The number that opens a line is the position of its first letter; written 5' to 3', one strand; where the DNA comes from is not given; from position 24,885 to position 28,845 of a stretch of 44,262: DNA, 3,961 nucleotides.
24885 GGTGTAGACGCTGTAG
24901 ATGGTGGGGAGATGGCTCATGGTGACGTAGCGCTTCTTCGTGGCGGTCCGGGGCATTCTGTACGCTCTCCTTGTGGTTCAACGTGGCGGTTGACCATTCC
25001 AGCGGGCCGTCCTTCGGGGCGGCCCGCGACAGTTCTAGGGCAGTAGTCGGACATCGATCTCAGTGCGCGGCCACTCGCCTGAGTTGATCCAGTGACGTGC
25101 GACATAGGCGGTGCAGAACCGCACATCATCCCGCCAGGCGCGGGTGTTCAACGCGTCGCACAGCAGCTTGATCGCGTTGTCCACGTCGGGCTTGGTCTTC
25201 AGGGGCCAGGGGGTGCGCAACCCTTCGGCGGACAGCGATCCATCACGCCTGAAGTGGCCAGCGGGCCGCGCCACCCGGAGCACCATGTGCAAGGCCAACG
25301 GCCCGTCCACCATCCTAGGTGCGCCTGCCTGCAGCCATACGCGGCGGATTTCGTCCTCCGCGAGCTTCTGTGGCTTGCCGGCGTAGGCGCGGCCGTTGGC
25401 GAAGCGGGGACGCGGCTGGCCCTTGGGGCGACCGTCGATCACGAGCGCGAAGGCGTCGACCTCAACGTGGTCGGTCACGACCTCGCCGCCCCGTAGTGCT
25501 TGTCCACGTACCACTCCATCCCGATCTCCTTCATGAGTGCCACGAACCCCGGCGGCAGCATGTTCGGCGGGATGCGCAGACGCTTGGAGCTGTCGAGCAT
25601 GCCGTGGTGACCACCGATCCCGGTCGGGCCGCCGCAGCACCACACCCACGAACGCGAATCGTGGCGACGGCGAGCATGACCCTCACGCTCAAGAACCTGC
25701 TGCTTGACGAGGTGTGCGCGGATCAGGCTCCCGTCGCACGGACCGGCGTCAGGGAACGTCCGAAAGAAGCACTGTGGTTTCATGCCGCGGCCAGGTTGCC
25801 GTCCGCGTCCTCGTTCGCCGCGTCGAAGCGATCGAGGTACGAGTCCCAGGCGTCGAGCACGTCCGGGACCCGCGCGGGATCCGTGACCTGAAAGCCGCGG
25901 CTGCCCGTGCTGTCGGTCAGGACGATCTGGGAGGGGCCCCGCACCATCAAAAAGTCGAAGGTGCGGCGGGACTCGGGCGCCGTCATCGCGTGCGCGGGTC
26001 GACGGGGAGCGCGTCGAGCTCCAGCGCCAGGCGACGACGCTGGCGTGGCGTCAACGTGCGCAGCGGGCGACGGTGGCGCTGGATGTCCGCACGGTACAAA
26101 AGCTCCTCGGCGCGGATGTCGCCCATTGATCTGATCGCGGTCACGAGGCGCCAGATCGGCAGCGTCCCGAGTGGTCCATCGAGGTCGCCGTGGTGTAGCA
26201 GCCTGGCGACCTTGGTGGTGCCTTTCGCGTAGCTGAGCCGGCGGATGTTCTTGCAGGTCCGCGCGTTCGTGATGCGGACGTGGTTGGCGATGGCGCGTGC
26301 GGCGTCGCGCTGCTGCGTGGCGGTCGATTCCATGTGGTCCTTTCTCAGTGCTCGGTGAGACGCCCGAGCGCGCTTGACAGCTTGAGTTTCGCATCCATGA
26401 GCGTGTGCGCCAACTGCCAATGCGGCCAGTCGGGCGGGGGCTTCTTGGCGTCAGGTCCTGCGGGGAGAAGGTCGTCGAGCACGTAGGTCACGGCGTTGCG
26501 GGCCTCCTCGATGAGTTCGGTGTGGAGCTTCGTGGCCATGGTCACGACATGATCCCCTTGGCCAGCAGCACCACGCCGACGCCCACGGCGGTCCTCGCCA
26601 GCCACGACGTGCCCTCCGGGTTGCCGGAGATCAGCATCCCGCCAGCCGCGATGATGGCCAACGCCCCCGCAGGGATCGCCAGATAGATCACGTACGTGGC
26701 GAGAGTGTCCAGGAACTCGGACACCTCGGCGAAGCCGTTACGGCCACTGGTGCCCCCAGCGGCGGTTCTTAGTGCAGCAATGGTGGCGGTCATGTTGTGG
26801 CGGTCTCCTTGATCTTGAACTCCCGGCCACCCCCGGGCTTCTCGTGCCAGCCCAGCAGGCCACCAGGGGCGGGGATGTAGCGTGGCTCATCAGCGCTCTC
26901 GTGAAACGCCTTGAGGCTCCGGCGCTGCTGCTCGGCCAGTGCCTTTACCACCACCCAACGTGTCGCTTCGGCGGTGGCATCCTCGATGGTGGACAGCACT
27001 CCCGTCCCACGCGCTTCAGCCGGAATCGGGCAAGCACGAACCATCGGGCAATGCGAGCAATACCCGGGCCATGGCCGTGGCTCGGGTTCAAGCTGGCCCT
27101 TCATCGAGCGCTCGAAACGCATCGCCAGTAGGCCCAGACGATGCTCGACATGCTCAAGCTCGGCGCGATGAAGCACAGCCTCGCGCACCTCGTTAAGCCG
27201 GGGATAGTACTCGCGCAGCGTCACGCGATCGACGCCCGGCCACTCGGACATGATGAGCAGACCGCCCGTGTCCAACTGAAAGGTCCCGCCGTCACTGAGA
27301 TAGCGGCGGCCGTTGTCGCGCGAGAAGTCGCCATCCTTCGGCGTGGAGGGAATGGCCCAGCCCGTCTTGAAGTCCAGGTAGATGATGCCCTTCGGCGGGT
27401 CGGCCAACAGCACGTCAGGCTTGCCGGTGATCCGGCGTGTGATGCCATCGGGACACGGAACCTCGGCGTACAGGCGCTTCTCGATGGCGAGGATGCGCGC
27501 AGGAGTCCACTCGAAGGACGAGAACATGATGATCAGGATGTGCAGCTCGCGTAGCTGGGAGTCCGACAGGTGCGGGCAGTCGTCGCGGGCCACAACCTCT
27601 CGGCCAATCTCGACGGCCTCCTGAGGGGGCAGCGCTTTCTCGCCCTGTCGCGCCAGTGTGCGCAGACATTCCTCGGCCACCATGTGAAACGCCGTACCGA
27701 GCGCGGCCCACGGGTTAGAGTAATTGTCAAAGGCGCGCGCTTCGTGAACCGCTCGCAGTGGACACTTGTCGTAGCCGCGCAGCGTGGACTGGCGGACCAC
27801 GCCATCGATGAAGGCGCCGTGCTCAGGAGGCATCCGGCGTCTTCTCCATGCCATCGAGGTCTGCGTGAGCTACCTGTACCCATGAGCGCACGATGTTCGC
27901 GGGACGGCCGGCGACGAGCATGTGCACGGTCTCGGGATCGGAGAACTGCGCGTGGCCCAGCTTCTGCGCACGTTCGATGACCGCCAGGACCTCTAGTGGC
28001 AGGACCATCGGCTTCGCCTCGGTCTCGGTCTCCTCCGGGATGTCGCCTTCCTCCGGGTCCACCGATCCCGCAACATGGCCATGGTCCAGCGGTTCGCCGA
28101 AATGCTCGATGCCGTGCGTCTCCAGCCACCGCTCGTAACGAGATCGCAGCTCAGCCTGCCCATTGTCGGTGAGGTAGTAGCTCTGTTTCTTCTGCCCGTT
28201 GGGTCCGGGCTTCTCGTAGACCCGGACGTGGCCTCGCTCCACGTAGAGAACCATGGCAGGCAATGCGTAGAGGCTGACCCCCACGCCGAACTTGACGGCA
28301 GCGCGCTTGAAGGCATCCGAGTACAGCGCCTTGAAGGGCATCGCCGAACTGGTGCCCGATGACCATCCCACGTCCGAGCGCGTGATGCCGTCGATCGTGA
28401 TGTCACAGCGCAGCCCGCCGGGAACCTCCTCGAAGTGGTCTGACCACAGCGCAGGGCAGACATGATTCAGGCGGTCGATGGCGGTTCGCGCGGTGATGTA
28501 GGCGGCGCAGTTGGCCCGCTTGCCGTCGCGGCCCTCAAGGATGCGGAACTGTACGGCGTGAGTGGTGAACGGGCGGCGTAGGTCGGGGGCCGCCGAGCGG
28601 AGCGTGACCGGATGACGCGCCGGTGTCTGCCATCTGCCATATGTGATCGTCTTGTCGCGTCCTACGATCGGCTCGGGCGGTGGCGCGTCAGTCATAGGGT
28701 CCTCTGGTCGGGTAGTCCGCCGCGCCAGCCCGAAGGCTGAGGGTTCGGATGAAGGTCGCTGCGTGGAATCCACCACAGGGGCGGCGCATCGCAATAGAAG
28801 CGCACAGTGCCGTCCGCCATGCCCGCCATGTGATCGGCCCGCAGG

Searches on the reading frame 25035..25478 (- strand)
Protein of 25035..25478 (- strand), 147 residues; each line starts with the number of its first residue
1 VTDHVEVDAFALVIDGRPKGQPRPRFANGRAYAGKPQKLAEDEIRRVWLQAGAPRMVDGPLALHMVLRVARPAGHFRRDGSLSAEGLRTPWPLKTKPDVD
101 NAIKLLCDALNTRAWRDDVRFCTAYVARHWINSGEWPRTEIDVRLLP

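Call 75: search_protein_families(library=pfam, proteins=[window:25035-25478:-], max_evalue=0.001)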
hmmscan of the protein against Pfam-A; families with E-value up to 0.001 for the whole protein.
window:25035-25478:- (147 aa): 1 family
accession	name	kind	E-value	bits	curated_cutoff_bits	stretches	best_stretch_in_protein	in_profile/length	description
PF05866.16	RusA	-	1.9e-17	64.5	22.8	1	16-144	2-124/124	Endodeoxyribonuclease RusA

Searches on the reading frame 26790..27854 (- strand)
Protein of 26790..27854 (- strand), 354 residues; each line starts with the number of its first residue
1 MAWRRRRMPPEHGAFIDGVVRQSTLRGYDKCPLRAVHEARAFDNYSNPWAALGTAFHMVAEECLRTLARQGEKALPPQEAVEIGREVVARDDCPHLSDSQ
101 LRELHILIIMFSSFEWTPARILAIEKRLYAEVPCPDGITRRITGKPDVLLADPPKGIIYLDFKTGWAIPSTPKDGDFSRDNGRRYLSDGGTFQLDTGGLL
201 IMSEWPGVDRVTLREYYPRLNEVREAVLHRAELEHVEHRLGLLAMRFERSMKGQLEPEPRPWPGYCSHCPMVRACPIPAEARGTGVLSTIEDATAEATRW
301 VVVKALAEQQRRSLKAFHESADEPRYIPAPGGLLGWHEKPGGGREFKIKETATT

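Call 37: search_protein_families(library=phrogs, proteins=[window:26790-27854:-], max_evalue=0.00001)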
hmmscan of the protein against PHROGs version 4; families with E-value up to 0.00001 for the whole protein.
window:26790-27854:- (354 aa): 1 family
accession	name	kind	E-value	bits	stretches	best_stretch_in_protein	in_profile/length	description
phrog_69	-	DNA, RNA and nucleotide metabolism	1.9e-14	54.6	1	23-284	93-332/501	exonuclease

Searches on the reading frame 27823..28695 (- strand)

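Call 75: search_protein_families(library=pfam, proteins=[window:27823-28695:-], max_evalue=0.001)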
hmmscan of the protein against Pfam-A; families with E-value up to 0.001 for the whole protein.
window:27823-28695:- (290 aa): 1 family
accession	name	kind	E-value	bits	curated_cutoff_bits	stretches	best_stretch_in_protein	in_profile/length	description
PF04098.21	Rad52_Rad22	-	1.7e-07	31.7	20.3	1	53-146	18-138/153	Rad52/22 family double-strand break repair protein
